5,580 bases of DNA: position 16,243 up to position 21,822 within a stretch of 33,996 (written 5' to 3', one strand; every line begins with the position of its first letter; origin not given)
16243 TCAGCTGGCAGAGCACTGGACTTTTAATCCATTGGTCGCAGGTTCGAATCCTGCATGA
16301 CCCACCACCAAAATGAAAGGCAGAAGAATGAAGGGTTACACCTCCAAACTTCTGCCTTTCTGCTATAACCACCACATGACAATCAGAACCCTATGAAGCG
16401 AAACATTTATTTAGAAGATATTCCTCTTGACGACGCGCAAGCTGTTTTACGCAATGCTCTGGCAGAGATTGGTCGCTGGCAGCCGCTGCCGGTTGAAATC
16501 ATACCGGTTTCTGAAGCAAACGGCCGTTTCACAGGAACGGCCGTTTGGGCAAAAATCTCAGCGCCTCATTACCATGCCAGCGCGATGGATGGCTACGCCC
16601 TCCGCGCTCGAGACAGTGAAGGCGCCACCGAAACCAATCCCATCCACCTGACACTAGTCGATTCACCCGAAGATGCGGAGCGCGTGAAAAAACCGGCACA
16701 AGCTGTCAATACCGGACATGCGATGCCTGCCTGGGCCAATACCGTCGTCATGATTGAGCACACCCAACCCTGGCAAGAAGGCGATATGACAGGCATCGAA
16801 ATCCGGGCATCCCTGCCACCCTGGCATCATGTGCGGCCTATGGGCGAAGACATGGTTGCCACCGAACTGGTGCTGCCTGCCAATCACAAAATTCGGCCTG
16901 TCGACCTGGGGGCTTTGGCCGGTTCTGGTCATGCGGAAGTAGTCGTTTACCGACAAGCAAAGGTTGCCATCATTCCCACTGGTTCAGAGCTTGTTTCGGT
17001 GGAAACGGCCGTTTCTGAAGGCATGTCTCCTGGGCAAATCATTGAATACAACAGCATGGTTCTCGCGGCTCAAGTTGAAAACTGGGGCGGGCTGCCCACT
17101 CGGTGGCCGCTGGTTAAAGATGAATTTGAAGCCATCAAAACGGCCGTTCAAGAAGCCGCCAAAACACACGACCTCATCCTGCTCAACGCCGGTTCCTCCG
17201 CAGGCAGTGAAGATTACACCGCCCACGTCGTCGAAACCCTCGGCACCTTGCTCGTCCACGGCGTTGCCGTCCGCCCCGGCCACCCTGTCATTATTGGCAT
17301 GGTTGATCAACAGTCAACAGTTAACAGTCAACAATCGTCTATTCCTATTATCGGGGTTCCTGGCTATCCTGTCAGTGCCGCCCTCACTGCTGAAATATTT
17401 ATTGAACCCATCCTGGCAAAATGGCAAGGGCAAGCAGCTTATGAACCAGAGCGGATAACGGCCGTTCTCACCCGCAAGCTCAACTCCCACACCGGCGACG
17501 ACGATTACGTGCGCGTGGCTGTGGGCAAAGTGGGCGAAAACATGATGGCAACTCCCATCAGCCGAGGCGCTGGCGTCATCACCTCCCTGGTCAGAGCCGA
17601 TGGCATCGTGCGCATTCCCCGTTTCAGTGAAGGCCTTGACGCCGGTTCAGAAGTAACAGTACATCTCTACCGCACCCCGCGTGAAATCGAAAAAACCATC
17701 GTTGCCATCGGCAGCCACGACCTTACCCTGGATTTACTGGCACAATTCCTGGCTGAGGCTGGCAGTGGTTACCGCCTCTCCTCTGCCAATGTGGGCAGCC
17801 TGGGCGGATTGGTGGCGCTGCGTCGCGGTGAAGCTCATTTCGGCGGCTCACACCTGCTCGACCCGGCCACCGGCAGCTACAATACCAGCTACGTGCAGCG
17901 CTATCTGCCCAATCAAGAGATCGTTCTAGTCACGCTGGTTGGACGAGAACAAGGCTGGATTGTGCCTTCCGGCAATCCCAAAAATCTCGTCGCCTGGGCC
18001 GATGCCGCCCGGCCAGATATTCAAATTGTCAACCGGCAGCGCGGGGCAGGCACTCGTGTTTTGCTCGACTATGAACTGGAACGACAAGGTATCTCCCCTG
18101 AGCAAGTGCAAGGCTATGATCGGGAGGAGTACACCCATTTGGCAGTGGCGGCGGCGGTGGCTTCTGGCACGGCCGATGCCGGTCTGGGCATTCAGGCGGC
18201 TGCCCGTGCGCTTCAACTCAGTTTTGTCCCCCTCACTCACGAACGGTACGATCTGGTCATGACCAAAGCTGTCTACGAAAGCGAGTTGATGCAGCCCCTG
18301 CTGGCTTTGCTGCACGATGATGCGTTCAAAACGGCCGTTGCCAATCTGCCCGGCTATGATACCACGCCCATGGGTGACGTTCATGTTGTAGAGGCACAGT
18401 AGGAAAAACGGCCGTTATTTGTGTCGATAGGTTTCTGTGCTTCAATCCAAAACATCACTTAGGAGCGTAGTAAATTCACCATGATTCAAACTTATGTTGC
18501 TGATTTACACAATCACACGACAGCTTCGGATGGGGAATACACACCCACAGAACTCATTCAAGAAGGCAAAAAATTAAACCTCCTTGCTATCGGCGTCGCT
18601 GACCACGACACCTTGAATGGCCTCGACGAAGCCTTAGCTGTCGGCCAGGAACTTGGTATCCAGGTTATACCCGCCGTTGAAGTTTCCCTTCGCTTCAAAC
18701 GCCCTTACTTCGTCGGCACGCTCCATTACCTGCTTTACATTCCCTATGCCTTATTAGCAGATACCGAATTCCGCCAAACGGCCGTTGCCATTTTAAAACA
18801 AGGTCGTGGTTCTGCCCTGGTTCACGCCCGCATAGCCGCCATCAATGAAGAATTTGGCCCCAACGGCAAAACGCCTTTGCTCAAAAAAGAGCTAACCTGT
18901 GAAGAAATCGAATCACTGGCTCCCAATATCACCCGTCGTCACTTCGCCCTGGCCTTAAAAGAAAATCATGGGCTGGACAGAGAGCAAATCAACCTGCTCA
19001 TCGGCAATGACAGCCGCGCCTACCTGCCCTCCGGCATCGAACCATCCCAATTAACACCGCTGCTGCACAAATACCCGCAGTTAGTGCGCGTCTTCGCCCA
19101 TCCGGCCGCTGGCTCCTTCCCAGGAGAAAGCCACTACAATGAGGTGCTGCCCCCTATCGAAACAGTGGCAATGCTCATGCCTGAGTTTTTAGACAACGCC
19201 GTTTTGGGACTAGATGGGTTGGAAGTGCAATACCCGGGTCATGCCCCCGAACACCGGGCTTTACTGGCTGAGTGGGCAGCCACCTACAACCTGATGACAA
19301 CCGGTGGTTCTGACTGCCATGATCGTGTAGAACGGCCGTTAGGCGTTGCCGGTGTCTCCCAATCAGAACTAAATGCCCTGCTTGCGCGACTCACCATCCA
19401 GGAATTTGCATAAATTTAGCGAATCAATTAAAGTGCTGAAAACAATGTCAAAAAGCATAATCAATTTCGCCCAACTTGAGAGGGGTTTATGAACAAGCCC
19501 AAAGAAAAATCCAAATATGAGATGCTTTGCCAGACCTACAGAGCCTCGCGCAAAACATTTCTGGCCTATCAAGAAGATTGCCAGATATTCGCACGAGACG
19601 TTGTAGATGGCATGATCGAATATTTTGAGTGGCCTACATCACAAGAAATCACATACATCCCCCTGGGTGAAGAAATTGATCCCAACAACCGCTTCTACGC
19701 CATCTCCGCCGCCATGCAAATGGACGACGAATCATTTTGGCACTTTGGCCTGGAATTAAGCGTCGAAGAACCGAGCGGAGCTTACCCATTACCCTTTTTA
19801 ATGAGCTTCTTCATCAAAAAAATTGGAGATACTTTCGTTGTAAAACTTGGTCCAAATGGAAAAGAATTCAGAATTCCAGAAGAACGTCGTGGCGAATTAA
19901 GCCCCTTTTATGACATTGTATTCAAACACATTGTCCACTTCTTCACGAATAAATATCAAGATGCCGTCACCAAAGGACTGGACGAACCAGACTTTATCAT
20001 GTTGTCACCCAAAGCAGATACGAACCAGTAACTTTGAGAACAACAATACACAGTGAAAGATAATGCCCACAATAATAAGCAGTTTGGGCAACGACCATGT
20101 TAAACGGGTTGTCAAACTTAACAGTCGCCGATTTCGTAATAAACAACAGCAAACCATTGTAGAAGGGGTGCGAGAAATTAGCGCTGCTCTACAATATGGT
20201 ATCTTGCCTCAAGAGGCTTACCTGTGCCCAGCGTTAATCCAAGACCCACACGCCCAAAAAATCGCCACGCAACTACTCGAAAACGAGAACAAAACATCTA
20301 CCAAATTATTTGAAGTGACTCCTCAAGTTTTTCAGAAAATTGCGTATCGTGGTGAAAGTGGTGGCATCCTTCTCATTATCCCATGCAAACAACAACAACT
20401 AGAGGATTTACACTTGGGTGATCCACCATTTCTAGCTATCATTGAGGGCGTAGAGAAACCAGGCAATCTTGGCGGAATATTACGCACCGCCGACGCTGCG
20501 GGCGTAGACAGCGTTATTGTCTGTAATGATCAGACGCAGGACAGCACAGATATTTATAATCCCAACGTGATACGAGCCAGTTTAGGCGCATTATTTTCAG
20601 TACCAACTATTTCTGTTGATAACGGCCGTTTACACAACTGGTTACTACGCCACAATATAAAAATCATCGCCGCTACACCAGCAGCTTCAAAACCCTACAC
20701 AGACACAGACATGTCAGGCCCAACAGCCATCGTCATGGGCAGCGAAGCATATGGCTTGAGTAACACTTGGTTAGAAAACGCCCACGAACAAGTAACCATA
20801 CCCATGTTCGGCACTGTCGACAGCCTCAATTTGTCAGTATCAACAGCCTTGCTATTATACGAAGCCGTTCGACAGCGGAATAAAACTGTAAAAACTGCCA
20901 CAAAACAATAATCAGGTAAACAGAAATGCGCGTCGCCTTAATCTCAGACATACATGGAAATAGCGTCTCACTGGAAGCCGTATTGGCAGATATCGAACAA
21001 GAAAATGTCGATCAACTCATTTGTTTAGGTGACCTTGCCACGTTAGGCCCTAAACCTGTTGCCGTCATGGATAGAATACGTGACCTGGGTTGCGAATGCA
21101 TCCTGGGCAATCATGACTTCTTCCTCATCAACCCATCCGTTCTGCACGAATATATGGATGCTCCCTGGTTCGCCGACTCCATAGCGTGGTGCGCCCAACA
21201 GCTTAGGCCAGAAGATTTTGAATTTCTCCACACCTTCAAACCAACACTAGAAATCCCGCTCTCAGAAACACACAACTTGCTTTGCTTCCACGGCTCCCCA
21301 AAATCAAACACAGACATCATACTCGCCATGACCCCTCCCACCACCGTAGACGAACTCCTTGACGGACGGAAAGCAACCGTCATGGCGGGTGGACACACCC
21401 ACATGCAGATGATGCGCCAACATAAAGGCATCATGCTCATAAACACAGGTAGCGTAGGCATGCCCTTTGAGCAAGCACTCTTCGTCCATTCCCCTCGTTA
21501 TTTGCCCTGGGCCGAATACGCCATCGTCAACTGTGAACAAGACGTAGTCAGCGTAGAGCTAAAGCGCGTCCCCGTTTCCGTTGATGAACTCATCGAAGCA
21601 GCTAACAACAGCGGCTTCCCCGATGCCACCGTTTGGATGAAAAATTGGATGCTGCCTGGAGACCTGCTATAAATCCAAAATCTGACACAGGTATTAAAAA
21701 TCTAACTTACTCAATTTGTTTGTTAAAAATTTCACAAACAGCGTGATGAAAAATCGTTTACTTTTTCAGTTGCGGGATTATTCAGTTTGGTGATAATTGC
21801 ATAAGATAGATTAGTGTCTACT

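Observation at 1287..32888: Hyper-abundant palindrome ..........: a HIP1-like word I do not recognise as described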

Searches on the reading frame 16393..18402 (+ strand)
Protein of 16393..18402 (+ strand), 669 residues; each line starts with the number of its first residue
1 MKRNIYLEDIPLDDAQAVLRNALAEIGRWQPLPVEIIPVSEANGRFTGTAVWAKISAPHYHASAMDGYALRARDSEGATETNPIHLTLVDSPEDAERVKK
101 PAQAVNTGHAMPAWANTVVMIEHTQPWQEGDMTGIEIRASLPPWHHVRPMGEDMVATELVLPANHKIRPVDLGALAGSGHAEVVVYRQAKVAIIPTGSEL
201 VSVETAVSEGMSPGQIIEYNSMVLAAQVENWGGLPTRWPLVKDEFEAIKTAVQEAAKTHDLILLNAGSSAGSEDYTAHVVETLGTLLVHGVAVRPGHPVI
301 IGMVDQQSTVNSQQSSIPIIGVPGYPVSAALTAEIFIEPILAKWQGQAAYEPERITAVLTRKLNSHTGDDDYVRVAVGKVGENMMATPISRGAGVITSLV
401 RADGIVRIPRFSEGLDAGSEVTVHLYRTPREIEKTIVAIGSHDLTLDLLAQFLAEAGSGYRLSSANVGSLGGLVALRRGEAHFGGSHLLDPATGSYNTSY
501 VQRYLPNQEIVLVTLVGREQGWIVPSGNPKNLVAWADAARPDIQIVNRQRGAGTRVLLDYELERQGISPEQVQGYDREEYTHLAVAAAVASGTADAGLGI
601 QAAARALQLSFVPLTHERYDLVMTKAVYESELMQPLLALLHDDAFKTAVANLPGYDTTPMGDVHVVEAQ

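Call 7: search_protein_families(library=pfam, proteins=[window:16393-18402:+])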
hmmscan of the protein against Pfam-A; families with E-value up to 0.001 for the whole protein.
window:16393-18402:+ (669 aa): 6 families
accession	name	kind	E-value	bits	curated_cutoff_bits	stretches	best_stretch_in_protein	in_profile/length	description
PF12727.12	PBP_like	-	8.9e-76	253.8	27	1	451-640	2-192/193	PBP superfamily domain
PF03453.22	MoeA_N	-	1.4e-35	122.8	30.8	1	10-179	1-160/160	MoeA N-terminal region (domain I and II)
PF00994.29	MoCF_biosynth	-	6e-24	84.8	26.6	1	192-342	1-143/144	Probable molybdopterin binding domain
PF03454.20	MoeA_C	-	9e-15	55.1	22.1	1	356-425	1-71/72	MoeA C-terminal region (domain IV)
PF13531.11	SBP_bac_11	-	0.00011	22.5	25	1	513-641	74-213/227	Bacterial extracellular solute-binding protein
PF12974.12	Phosphonate-bd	-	0.00086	19.2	27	0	555-607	119-170/242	ABC transporter, phosphonate, periplasmic substrate-binding protein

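Call 9: find_related_loci(query=window:16393-18399:+, collection=genome_contigs, flank=10000)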
Query window:16393-18399:+ (669 aa) in genome_contigs; peptide patterns used: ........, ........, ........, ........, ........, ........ (x = any residue, [..] = any of these).
600 stretches matched a pattern (row limit reached: there are more); 540 encode a relative of the query (tblastn E <= 1e-3); the best 80 are kept; 80 distinct loci.
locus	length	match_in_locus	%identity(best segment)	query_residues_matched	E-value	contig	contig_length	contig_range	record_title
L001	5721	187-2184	80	1-667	0e+0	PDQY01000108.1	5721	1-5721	MAG: Chloroflexi bacterium isolate DOLZORAL124_50_6 DolZOral124_scaffold_24502, whole genome shotgun sequence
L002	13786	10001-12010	76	1-663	0e+0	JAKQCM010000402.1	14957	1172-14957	MAG: Chloroflexota bacterium isolate USCA_metabat.78 k141_472297, whole genome shotgun sequence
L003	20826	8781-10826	74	1-666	0e+0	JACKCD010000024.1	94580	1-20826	MAG: Ardenticatenaceae bacterium isolate HK-STAS-CHLO-38 HK-STAS-CHLO-38_24, whole genome shotgun sequence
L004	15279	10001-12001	75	1-666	0e+0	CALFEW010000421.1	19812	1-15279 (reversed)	MAG TPA_asm: uncultured Chloroflexi bacterium isolate SRR5576001_bin.34_CONCOCT_v1.1_MAG genome assembly, contig: ERZ795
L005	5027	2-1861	79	42-666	0e+0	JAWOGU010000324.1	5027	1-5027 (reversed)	MAG: Chloroflexota bacterium isolate CWP4-1.bin.112 k191_3179033, whole genome shotgun sequence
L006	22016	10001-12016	74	1-661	0e+0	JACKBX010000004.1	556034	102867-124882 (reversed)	MAG: Ardenticatenaceae bacterium isolate HK-STAS-CHLO-32 HK-STAS-CHLO-32_4, whole genome shotgun sequence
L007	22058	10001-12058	71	2-668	0e+0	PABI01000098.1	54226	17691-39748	MAG: Anaerolineaceae bacterium isolate NAT123 MHASMcontig_922156, whole genome shotgun sequence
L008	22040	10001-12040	72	1-663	0e+0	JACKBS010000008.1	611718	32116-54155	MAG: Ardenticatenaceae bacterium isolate HK-STAS-CHLO-27 HK-STAS-CHLO-27_8, whole genome shotgun sequence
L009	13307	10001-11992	74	1-664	0e+0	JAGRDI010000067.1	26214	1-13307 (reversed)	MAG: Anaerolineales bacterium isolate HKST-UBA48 2012-05-30_1_(paired)_contig_144967, whole genome shotgun sequence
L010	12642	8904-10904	74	3-663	0e+0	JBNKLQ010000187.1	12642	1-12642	MAG: Candidatus Promineifilaceae bacterium isolate H1H2.bin.11.strict NODE_187_length_12642_cov_4.931078, whole genome s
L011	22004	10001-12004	73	1-662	0e+0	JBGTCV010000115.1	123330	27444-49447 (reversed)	MAG: Candidatus Promineifilaceae bacterium isolate JTS-RE128 k141_3490855, whole genome shotgun sequence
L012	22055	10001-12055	70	1-663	0e+0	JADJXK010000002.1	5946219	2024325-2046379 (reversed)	MAG: Candidatus Leptofilum proximum isolate Kalu_MAXAC.106v2 tig00100734-10-59431720, whole genome shotgun sequence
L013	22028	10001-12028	71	2-663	0e+0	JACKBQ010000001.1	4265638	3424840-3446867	MAG: Ardenticatenaceae bacterium isolate HK-STAS-CHLO-25 HK-STAS-CHLO-25_1, whole genome shotgun sequence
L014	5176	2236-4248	72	2-663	0e+0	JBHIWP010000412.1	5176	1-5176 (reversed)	MAG: Candidatus Promineifilaceae bacterium isolate MAG27 WDNA05_bin.10.orig_412, whole genome shotgun sequence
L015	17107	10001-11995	71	1-661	0e+0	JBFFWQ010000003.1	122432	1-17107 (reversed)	MAG: Candidatus Promineifilaceae bacterium isolate Mix_mud24.2022.10.40 k141_2570500_length_122432_cov_13.4164, whole ge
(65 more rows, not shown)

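Call 38: find_homologous_proteins(query=window:16393-18399:+, max_evalue=1e-100)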
Query window:16393-18399:+ (669 aa): 7995 proteins with E <= 1e-100 among 8000 candidates; the best 120 are listed.
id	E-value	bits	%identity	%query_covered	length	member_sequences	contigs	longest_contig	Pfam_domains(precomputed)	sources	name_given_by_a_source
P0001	0.0e+0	1487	100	100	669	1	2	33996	PF03454.21,PF12727.13,PF00994.30,PF03453.23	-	-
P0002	0.0e+0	1318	88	100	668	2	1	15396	PF03454.21,PF12727.13,PF00994.30,PF03453.23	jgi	jgi:putative molybdopterin biosynthesis protein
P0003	0.0e+0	1310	87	100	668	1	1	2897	PF03454.21,PF12727.13,PF00994.30,PF03453.23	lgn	-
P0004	0.0e+0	1306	86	100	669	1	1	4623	PF03454.21,PF12727.13,PF00994.30,PF03453.23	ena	-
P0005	0.0e+0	1302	88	100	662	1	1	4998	PF03454.21,PF12727.13,PF00994.30,PF03453.23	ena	-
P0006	0.0e+0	1302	86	100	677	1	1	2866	PF03454.21,PF12727.13,PF00994.30,PF03453.23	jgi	jgi:putative molybdopterin biosynthesis protein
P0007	0.0e+0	1299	85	100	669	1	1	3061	PF03454.21,PF12727.13,PF00994.30,PF12974.13,PF03453.23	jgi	jgi:putative molybdopterin biosynthesis protein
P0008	0.0e+0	1291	86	100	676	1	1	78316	PF03454.21,PF12727.13,PF00994.30,PF03453.23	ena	-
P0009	0.0e+0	1276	84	100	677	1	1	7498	PF03454.21,PF12727.13,PF00994.30,PF03453.23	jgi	jgi:putative molybdopterin biosynthesis protein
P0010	0.0e+0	1259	83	100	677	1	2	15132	PF03454.21,PF12727.13,PF00994.30,PF03453.23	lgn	-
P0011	0.0e+0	1229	81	100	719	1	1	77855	PF03454.21,PF12727.13,PF00994.30,PF03453.23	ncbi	-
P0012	0.0e+0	1210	80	100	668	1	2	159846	PF03454.21,PF12727.13,PF00994.30,PF03453.23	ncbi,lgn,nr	ncbi:MAG: molybdopterin biosynthesis protein [Chloroflexi bacterium]|nr:MAG: molybdopterin biosynthe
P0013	0.0e+0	1181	80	100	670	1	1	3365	PF03454.21,PF12727.13,PF00994.30,PF03453.23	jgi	jgi:putative molybdopterin biosynthesis protein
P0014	0.0e+0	1179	79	100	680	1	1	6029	PF03454.21,PF12727.13,PF00994.30,PF03453.23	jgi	-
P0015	0.0e+0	1162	78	100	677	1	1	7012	PF03454.21,PF12727.13,PF00994.30,PF03453.23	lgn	-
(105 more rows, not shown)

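Call 39: find_encoding_contigs(protein=P0008, flank=10000, max_places=2)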
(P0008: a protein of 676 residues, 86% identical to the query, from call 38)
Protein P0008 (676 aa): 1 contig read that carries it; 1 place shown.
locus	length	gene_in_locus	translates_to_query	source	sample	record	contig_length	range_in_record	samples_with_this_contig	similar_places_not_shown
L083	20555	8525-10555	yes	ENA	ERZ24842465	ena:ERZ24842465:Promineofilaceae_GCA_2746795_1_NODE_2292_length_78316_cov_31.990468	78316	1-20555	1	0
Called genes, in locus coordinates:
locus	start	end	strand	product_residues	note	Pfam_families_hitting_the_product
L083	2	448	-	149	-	?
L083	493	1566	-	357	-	PF08541:ACP_syn_III_C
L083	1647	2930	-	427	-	PF00368:HMG-CoA_red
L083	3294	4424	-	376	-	PF00072:Response_reg, PF10609:ParA (faint), PF01656:CbiA (weak), PF06564:CBP_BcsQ, PF13614:AAA_31 (weak)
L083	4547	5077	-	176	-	-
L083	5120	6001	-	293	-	-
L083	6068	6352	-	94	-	-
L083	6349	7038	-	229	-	PF01791:DeoC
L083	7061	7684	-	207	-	PF10502:Peptidase_S26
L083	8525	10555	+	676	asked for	PF03453:MoeA_N, PF00994:MoCF_biosynth, PF03454:MoeA_C, PF12727:PBP_like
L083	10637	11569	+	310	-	PF02811:PHP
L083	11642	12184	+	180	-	-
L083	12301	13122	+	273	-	PF22435:MRM3-like_sub_bind, PF00588:SpoU_methylase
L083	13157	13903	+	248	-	PF00149:Metallophos, PF12850:Metallophos_2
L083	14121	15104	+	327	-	PF00056:Ldh_1_N, PF02866:Ldh_1_C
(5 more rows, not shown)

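Call 40: find_encoding_contigs(protein=P0002, flank=10000, max_places=2)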
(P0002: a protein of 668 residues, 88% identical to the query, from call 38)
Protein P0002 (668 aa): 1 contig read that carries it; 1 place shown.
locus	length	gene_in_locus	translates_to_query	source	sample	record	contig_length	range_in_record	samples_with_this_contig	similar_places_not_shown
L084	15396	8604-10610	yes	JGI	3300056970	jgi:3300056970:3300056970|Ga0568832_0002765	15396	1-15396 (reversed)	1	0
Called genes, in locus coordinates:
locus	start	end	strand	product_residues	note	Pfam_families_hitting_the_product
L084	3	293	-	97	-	?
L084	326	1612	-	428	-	PF00368:HMG-CoA_red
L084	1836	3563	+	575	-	PF26686:DUF8575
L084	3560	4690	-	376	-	PF00072:Response_reg, PF01656:CbiA, PF06564:CBP_BcsQ, PF13614:AAA_31 (weak)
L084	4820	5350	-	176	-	-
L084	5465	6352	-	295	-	PF01909:NTP_transf_2 (weak)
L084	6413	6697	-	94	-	-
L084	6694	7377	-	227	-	PF01791:DeoC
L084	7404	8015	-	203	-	PF10502:Peptidase_S26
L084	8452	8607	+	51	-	-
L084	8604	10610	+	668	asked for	PF03453:MoeA_N, PF00994:MoCF_biosynth, PF03454:MoeA_C, PF12727:PBP_like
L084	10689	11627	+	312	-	PF02811:PHP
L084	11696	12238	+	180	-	-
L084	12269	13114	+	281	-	PF22435:MRM3-like_sub_bind, PF00588:SpoU_methylase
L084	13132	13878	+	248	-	PF00149:Metallophos, PF12850:Metallophos_2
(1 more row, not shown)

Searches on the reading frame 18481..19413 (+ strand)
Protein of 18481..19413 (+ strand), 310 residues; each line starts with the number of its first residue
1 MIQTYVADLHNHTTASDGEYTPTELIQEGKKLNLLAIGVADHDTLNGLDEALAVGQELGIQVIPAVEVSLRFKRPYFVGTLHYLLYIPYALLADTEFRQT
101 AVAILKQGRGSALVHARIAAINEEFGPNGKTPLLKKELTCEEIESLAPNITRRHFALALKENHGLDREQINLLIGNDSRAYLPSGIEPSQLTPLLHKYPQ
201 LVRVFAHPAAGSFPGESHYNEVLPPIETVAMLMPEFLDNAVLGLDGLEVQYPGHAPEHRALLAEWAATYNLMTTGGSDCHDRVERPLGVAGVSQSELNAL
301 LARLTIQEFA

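Call 8: search_protein_families(library=pfam, proteins=[window:18481-19413:+])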
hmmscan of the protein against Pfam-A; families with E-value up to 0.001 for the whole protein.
window:18481-19413:+ (310 aa): 1 family
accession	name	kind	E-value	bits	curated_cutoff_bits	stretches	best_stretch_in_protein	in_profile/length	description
PF02811.25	PHP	-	1.8e-10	41.9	26.4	1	8-73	1-70/164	PHP domain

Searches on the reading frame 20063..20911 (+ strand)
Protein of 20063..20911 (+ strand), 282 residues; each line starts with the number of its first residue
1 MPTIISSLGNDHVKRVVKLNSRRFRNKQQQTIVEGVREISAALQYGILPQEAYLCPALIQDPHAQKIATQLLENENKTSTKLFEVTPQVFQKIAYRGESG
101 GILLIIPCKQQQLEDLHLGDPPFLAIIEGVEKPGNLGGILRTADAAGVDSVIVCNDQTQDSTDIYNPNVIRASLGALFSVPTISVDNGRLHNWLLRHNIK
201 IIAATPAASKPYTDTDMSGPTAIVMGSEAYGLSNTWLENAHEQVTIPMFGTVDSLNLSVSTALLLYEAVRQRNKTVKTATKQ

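Call 8: search_protein_families(library=pfam, proteins=[window:20063-20911:+])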
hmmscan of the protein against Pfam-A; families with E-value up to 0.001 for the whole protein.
window:20063-20911:+ (282 aa): 3 families
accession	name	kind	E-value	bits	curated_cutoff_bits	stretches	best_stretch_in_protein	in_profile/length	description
PF00588.24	SpoU_methylase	-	1.8e-35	122.6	29.7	1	125-266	4-142/142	SpoU rRNA Methylase family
PF22435.1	MRM3-like_sub_bind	-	6.9e-15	55.7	27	1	10-103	1-83/84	MRM3-like substrate binding domain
PF08032.17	SpoU_sub_bind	-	0.00055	20.6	22.8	0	32-107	1-71/76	RNA 2'-O ribose methyltransferase substrate binding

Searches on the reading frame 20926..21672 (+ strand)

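Call 8: search_protein_families(library=pfam, proteins=[window:20926-21672:+])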
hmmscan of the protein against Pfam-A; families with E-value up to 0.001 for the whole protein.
window:20926-21672:+ (248 aa): 2 families
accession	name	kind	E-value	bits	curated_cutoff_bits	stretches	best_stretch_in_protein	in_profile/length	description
PF12850.12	Metallophos_2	-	6.6e-20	72.1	27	1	1-183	1-141/154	Calcineurin-like phosphoesterase superfamily domain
PF00149.33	Metallophos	-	1.8e-16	61.6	21.5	1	1-160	1-190/191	Calcineurin-like phosphoesterase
